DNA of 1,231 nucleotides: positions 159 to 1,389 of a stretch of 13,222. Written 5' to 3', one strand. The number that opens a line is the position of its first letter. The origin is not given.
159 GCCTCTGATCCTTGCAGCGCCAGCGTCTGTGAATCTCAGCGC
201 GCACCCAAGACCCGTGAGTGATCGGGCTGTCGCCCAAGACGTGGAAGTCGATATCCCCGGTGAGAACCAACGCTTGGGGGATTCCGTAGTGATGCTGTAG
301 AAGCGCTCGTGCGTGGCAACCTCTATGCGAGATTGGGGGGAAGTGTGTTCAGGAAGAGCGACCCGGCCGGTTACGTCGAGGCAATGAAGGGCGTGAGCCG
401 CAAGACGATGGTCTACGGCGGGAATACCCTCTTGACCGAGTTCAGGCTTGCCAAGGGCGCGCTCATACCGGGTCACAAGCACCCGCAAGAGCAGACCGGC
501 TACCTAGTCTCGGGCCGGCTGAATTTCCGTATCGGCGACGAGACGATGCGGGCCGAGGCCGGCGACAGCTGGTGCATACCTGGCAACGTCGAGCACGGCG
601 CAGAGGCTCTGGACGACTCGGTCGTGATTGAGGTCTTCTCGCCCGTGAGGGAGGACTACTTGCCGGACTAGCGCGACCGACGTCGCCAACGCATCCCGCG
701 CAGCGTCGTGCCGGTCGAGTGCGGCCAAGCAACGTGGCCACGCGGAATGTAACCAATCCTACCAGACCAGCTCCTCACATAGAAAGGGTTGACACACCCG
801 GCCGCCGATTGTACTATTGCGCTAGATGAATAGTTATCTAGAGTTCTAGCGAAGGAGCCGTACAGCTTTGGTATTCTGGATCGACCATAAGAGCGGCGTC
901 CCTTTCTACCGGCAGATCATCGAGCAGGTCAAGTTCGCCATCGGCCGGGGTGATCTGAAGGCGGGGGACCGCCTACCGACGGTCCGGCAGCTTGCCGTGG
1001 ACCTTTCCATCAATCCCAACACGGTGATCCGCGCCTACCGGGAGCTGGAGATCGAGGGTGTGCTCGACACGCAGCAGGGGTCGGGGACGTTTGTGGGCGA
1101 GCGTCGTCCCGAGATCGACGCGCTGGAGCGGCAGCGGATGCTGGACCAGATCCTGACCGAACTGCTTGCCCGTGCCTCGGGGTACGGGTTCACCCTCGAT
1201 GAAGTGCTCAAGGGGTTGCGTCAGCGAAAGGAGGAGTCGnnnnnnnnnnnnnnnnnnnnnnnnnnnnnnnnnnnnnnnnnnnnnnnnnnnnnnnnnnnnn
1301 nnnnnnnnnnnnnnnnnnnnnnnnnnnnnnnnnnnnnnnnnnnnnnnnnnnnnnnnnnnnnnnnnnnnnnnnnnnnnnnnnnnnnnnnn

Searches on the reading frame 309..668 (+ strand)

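Call 6: search_protein_families(library=pfam, proteins=[window:309-668:+], max_evalue=0.01)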
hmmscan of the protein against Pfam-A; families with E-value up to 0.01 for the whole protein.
window:309-668:+ (120 aa): 4 families
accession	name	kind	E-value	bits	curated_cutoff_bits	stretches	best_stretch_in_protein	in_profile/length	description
PF07883.17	Cupin_2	-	1.9e-14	53.6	27.2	1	45-104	3-62/70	Cupin domain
PF12973.13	Cupin_7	-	1.9e-05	24.8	27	1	20-107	11-97/105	ChrR Cupin-like domain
PF02311.25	AraC_binding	-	0.00074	19.7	21.1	1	54-102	17-65/135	AraC-like ligand binding domain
PF05899.18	Cupin_3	-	0.0036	17.4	23.5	1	60-104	25-61/74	EutQ-like cupin domain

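Call 7: search_protein_families(library=ncbifam, proteins=[window:309-668:+], max_evalue=0.01)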
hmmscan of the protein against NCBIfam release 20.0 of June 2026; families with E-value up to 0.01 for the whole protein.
window:309-668:+ (120 aa): 0 families

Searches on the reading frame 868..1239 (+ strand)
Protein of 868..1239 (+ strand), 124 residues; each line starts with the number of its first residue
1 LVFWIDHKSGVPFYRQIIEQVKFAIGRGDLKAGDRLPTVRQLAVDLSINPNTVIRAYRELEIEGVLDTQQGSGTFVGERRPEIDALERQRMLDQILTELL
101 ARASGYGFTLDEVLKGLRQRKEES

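Call 6: search_protein_families(library=pfam, proteins=[window:868-1239:+], max_evalue=0.01)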
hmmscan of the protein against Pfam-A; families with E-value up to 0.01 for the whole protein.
window:868-1239:+ (124 aa): 3 families
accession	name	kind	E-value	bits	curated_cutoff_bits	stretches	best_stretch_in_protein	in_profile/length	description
PF00392.27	GntR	-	4.4e-17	61.9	27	1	14-76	2-64/64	Bacterial regulatory proteins, gntR family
PF13730.12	HTH_36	-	0.0048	17.1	25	0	36-61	25-50/55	Helix-turn-helix domain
PF14502.12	HTH_41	-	0.0055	16.6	25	0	31-66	1-36/48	Helix-turn-helix domain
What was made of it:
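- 868..1242 (+): ytrA-like regulator gene, 124 aa, TTG start. Pfam GntR, residues 14-76 (call 6).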

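Call 7: search_protein_families(library=ncbifam, proteins=[window:868-1239:+], max_evalue=0.01)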
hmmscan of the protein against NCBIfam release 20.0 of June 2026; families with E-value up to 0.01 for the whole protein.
window:868-1239:+ (124 aa): 23 families
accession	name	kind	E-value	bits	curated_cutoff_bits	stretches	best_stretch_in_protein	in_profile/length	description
NF053730.1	TransRegRv1152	equivalog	2.3e-20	72.7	170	1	5-86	9-90/120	Rv1152 family transcriptional regulator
NF052282.1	PLP_TF_PdxR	equivalog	1e-18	67.7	320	1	12-83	1-72/448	MocR-like pyridoxine biosynthesis transcription factor PdxR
NF052286.1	ecto_TF_EhuR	exception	5.8e-18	64.7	480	1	11-82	10-81/458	MocR-like ectoine utilization transcription factor EhuR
NF047563.1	modulin_PmtR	equivalog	7.3e-18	64.8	200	1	4-113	4-113/125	PSM export ABC transporter transcriptional regulator PmtR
NF052281.1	rhizopine_MocR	equivalog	7.1e-17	61.2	650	1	3-82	9-88/479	rhizopine catabolism transcriptional regulator MocR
TIGR02325.1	C_P_lyase_phnF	equivalog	2.2e-15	56.9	156.8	1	6-96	2-92/238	phosphonate metabolism transcriptional regulator PhnF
NF007292.0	PRK09764.1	equivalog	1.4e-13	50.6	281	1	11-87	4-80/240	GntR family transcriptional regulator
NF012025.0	PRK15481.1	equivalog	4.2e-13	48.7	573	1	16-82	10-76/432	MocR-like B6 salvage transcription factor PtsJ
NF052290.2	MocR_like_YczR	exception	4.8e-13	48.6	487.4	1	9-82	16-89/458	MocR-like transcription factor YczR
NF007741.0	PRK10421.1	equivalog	5.6e-13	48.9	311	1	16-113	11-104/262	transcriptional regulator LldR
TIGR02018.2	his_ut_repres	equivalog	2.6e-12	46.6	220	1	14-95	1-82/226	histidine utilization transcriptional repressor HutC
NF011575.0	PRK14999.1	equivalog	2.5e-09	36.8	424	1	9-93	9-93/241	histidine utilization repressor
NF052285.1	GABA_TF_GabR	exception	1.1e-08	34.3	600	1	14-80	1-67/456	MocR-like transcriptional regulator GabR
NF007001.0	PRK09464.1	equivalog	6e-08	32.6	330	1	17-79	15-77/254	pyruvate dehydrogenase complex transcriptional repressor PdhR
NF008491.0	PRK11402.1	subfamily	5e-07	29.5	269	1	5-80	4-79/243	GntR family transcriptional regulator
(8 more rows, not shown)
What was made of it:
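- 868..1242 (+): Best NCBIfam hits are Rv1152 and PmtR, both below their cut-offs (call 7).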

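Call 39: search_solved_structures(query=window:868-1239:+, max_evalue=0.001, show_alignments=2)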
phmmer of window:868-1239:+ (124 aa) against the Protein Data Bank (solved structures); distinct sequences matched with E-value up to 0.001: 24.
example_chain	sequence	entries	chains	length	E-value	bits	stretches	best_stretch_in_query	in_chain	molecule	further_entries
4ham_A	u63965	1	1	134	3e-16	62.8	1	2-97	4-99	Lmo2241 protein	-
3neu_A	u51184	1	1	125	7.5e-16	61.5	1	11-110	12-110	Lin1836 protein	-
3by6_A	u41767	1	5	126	5.6e-15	58.7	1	12-101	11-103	Predicted transcriptional regulator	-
4r1h_A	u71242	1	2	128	7.3e-15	58.4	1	10-119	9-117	Lmo0741 protein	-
6sbs_A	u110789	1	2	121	1e-11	48.2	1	3-82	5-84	Regulatory protein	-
3tqn_A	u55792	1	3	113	3.3e-09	40.1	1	4-115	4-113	Transcriptional regulator, GntR family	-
4u0y_A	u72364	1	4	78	3.9e-08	36.7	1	5-76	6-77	HTH-type transcriptional repressor YvoA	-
4u0v_A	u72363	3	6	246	4.2e-08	36.6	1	5-82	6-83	HTH-type transcriptional repressor YvoA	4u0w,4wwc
2wv0_A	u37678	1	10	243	4.4e-08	36.5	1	5-82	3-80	HTH-TYPE TRANSCRIPTIONAL REPRESSOR YVOA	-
3ic7_A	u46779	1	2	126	2.3e-07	34.2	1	8-114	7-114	Putative transcriptional regulator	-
5kvr_A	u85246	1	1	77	3e-07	33.8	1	15-76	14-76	Pyruvate dehydrogenase complex repressor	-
8pqm_A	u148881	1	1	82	7.6e-06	29.3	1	13-78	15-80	FadR family transcriptional regulator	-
2du9_A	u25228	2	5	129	8.1e-06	29.2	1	11-90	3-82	Predicted transcriptional regulators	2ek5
7pq9_AAA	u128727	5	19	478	8.5e-06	29.1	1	10-76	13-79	PLP-dependent aminotransferase family protein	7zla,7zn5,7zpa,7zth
6az6_A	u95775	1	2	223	1.1e-05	28.8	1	13-80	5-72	GntR family transcriptional regulator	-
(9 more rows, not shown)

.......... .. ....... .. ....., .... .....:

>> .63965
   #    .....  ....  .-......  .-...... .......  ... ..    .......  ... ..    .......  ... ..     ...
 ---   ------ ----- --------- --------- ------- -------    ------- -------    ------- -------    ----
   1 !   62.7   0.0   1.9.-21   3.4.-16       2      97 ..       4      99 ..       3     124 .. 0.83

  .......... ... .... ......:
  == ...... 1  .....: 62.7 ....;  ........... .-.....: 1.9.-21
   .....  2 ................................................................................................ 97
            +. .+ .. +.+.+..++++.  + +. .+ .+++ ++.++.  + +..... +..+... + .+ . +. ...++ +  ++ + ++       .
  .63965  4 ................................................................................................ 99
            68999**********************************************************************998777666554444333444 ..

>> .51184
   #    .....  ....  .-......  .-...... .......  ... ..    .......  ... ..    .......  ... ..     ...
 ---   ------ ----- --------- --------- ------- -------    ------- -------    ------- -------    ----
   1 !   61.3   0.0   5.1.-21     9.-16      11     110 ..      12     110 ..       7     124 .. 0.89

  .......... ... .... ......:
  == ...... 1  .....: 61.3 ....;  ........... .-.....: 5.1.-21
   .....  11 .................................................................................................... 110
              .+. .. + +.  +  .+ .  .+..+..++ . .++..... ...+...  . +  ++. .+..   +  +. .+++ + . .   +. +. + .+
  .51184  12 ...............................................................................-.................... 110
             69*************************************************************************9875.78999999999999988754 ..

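Call 48: search_protein_families(library=padloc, proteins=[window:868-1239:+], max_evalue=0.01)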
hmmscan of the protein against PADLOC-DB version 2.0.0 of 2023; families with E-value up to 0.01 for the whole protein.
window:868-1239:+ (124 aa): 0 families
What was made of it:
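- Neither protein matches PADLOC (call 48).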

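Call 69: search_solved_structures(query=A3, max_evalue=0.001, show_alignments=3)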
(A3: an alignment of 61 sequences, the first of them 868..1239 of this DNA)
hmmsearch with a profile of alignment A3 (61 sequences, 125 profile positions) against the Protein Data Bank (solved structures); distinct sequences matched with E-value up to 0.001: 25.
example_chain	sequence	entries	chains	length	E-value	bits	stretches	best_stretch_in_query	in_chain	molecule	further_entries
3by6_A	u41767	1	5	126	4e-25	91.2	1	12-109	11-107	Predicted transcriptional regulator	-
4ham_A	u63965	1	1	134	2.7e-24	88.5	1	3-114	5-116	Lmo2241 protein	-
4r1h_A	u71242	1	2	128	6.3e-24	87.4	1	11-122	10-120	Lmo0741 protein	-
3neu_A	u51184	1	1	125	7.6e-23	83.9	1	11-123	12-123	Lin1836 protein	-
6sbs_A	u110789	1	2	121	1.8e-18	69.7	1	3-121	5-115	Regulatory protein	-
3ic7_A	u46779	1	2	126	5.3e-14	55.3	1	12-116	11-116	Putative transcriptional regulator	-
3tqn_A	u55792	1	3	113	1e-13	54.4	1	12-114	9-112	Transcriptional regulator, GntR family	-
4u0v_A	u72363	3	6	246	1.1e-13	54.3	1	2-84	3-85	HTH-type transcriptional repressor YvoA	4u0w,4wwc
2wv0_A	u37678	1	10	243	2.2e-13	53.3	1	4-84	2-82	HTH-TYPE TRANSCRIPTIONAL REPRESSOR YVOA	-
4u0y_A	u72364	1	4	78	5.9e-13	51.9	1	2-77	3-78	HTH-type transcriptional repressor YvoA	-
2du9_A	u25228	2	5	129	1e-10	44.7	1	11-122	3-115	Predicted transcriptional regulators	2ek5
7pq9_AAA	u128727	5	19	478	3.1e-09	39.9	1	10-78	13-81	PLP-dependent aminotransferase family protein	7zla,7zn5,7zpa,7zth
6az6_A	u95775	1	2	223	9.6e-09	38.3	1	12-81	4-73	GntR family transcriptional regulator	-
5kvr_A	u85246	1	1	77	1.3e-08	37.9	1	17-76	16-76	Pyruvate dehydrogenase complex repressor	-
2ra5_A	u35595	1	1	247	2.2e-08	37.1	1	2-83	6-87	Putative transcriptional regulator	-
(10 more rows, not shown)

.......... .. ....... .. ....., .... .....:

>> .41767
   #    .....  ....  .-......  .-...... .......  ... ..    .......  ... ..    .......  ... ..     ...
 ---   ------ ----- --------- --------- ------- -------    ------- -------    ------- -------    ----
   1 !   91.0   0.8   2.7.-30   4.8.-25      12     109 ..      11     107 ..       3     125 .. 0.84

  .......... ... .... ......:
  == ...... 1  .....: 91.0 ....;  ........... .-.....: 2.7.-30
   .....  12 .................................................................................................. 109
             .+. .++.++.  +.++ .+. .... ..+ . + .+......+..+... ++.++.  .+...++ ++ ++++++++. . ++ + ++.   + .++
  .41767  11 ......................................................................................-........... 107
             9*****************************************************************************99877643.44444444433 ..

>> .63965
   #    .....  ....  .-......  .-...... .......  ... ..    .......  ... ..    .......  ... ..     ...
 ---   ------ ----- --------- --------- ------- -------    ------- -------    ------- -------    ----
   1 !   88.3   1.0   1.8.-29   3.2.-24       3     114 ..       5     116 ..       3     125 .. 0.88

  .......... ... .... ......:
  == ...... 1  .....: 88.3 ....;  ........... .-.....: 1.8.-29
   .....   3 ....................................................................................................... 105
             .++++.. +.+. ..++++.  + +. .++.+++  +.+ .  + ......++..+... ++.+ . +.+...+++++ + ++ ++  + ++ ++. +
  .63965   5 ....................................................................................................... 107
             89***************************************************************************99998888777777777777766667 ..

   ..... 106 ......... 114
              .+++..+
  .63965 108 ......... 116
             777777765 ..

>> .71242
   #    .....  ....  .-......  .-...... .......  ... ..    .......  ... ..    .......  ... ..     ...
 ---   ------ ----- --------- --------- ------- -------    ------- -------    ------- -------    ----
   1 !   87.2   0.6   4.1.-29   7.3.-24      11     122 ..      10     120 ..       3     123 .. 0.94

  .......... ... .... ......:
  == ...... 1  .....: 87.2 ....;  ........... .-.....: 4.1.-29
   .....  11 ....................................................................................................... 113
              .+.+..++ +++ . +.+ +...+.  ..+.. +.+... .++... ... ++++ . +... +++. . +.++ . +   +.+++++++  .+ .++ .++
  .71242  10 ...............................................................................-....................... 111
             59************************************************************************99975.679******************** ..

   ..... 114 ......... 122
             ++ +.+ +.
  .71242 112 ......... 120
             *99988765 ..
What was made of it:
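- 868..1242 (+): Best solved relatives are short YtrA-type proteins (calls 39, 69).
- On GntR family, YtrA subfamily: The profile aligns over the full length to the short YtrA-type structures 3BY6, 4HAM, 4R1H, 3NEU, 6SBS and 2DU9 (call 69).
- Closest known: YtrA of Sulfolobus acidocaldarius. Same: The profile match to 6SBS is E = 1.8e-18 over residues 3-121 (call 69).
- The regulator profile matches short YtrA-type structures over its full length: 3BY6, 4HAM, 4R1H, 3NEU, 6SBS (YtrA of Sulfolobus) and 2DU9/2EK5 (call 69).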

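Call 70: find_related_loci(query=A3, collection=viral_contigs, flank=3000)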
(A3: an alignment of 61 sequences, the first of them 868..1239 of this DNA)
Query A3 (124 aa) in viral_contigs; peptide patterns used: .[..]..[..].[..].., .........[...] (x = any residue, [..] = any of these).
21 stretches matched a pattern; 1 encode a relative of the query (tblastn E <= 1e-3); 1 distinct loci.
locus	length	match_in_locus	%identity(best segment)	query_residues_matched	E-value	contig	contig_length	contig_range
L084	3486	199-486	41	1-97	4e-20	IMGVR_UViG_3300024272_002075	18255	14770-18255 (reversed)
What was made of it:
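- Only one weak relative of the regulator was found in 2.9 million viral contigs (call 70).
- Tried and rejected: PADLOC returned no hit (call 48), and viral contigs gave one weak relative (call 70).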

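Call 72: find_related_loci(query=A3, collection=metagenome_contigs, flank=2500)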
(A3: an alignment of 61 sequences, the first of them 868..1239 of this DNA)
Query A3 (124 aa) in metagenome_contigs; peptide patterns used: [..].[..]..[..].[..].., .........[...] (x = any residue, [..] = any of these).
600 stretches matched a pattern (row limit reached: there are more); 599 encode a relative of the query (tblastn E <= 1e-3); the best 80 are kept; 80 distinct loci.
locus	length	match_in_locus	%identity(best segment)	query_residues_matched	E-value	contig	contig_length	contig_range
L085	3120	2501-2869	82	1-123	3e-65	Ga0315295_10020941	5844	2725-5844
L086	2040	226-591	76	3-124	1e-61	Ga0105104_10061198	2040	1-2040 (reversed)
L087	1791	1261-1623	61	3-123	3e-47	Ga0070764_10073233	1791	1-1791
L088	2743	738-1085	61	3-118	4e-45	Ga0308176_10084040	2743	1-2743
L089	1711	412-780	56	1-123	2e-44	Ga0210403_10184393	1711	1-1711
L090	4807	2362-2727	59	3-124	1e-43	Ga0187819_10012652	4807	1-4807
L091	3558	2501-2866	61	3-124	2e-43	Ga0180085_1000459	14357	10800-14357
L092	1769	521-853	61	3-113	6e-44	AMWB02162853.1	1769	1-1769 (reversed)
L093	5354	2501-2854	57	1-118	2e-43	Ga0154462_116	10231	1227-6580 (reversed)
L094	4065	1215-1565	58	3-119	2e-43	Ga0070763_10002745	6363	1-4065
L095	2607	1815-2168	60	3-120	4e-43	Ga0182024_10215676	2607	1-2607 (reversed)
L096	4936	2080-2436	56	3-121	6e-43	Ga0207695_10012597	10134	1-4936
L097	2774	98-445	60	3-118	5e-43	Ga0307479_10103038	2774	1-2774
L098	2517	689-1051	60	3-123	4e-43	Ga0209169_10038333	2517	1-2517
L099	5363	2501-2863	60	3-123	3e-43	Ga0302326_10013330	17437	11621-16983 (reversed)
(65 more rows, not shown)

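Call 74: predict_structure(protein=window:868-1239:+)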
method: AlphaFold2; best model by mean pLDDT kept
length: 124 residues; sequences in the alignment: 1
mean_pLDDT: 67.6   pTM: 0.44
mean pLDDT of the five models: 67.6, 64.6, 48.9, 41.3, 38.8
residues with pLDDT >= 90: 0; 70-90: 68; 50-70: 39; < 50: 17
segments of 3 or more residues with pLDDT < 50: 69-82
pLDDT, mean of each block of 10 residues (from residue 1): 56 77 80 75 68 75 66 42 64 74 66 74 55
secondary structure, 60 per line:
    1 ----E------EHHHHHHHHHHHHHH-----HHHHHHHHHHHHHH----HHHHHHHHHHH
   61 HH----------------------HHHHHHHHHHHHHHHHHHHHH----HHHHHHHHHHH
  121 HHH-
elements in order: H13-26 H32-45 H50-62 H85-105 H110-123
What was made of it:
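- On GntR family, YtrA subfamily: A single-sequence model (pLDDT 68) shows helices 85-105 and 110-123 (call 74).
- A model shows two C-terminal helices, 85-105 and 110-123 (call 74).
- Tried and rejected: I used a single-sequence model instead (call 74).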

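Call 76: fold_search(model_id=the predicted structure, library=pdb)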
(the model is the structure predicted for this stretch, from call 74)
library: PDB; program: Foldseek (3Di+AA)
matches with E <= 10: 148; with E <= 0.001: 0
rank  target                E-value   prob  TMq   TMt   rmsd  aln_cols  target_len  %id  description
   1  4ham                  1.3e-03  1.00  0.42  0.39  12.7       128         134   26  Crystal Structure of Transcriptional Antiterminator from Listeria monocytogenes EGD-e (released 2012-10-17)
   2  6sbs_B                4.0e-03  1.00  0.45  0.48  13.6       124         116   31  YtrA from Sulfolobus acidocaldarius, a GntR-family transcription factor (released 2019-07-31)
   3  3neu                  1.4e-02  0.98  0.40  0.41  13.3       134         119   27  The crystal structure of a functionally-unknown protein lin1836 from Listeria innocua Clip11262 (released 2010-08-04)
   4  4r1h_B                1.7e-02  0.99  0.42  0.46  14.2       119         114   27  GntR family transcriptional regulator from Listeria monocytogenes (released 2014-08-20)
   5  4u0v_B                2.4e-02  1.00  0.42  0.23   4.8        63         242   36  Crystal structure of YvoA from Bacillus subtilis in complex with glucosamine-6-phosphate (released 2015-01-14)
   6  3by6_D                3.4e-02  0.95  0.41  0.42  14.9       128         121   25  Crystal structure of a transcriptional regulator from Oenococcus oeni (released 2008-02-19)
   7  4r1h_A                3.6e-02  0.96  0.41  0.43  13.7       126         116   23  GntR family transcriptional regulator from Listeria monocytogenes (released 2014-08-20)
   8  3by6_C                5.0e-02  0.93  0.42  0.44  14.3       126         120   27  Crystal structure of a transcriptional regulator from Oenococcus oeni (released 2008-02-19)
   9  3by6_B                5.0e-02  0.92  0.40  0.42  14.3       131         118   24  Crystal structure of a transcriptional regulator from Oenococcus oeni (released 2008-02-19)
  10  3by6_E                7.0e-02  0.87  0.41  0.41  14.6       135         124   24  Crystal structure of a transcriptional regulator from Oenococcus oeni (released 2008-02-19)
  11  6sbs_A                8.0e-02  0.99  0.42  0.54   5.6        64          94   44  YtrA from Sulfolobus acidocaldarius, a GntR-family transcription factor (released 2019-07-31)
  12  4u0v_A                9.8e-02  0.99  0.42  0.22   4.8        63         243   36  Crystal structure of YvoA from Bacillus subtilis in complex with glucosamine-6-phosphate (released 2015-01-14)
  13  2ek5_A                1.2e-01  0.87  0.43  0.46  13.9       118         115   30  Crystal structure of the transcriptional factor from C.glutamicum at 2.2 angstrom resolution (released 2007-09-18)
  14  2wv0_E                1.6e-01  0.99  0.42  0.23   2.5        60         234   38  Crystal structure of the GntR-HutC family member YvoA from Bacillus subtilis (released 2010-01-12)
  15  4mgr_D                1.9e-01  0.84  0.34  0.10   6.8        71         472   27  The crystal structure of Bacillus subtilis GabR, an autorepressor and PLP- and GABA-dependent transcriptional activato (released 2013-10-30)
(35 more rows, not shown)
